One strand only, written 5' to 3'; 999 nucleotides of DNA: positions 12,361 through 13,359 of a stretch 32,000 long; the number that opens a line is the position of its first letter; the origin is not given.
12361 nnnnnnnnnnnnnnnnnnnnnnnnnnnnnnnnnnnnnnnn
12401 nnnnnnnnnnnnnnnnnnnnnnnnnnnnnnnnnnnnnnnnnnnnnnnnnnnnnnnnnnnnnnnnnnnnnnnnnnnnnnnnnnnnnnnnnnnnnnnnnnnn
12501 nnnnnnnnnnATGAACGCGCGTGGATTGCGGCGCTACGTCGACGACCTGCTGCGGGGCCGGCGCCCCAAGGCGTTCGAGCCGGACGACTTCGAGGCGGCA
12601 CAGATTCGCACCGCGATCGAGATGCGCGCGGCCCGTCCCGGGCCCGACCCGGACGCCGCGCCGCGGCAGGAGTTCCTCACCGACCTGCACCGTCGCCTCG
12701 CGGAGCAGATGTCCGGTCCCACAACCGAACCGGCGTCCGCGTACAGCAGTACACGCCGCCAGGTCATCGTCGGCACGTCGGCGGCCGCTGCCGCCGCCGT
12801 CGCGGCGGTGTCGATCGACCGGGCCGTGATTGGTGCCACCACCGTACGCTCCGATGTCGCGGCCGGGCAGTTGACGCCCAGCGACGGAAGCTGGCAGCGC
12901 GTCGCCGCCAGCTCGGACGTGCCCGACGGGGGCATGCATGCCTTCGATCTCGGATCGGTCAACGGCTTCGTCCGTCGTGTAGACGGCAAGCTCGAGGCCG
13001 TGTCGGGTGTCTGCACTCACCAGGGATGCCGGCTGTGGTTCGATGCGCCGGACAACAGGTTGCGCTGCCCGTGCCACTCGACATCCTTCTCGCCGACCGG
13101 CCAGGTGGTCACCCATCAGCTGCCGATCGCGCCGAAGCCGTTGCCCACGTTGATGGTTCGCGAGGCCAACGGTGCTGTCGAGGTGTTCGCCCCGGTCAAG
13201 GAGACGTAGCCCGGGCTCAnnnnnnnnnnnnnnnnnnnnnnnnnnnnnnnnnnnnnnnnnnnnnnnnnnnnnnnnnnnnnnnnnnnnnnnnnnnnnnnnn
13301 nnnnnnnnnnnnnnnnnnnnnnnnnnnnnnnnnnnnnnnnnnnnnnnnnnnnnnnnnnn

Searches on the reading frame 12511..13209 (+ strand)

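Call 86: search_protein_families(library=pfam, proteins=[window:12511-13209:+], max_evalue=0.00001)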
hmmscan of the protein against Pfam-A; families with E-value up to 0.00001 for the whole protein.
window:12511-13209:+ (232 aa): 1 family
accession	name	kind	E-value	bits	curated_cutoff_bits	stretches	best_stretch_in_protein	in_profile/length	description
PF00355.32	Rieske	-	1e-15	57.8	20.3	1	127-201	1-77/88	Rieske [2Fe-2S] domain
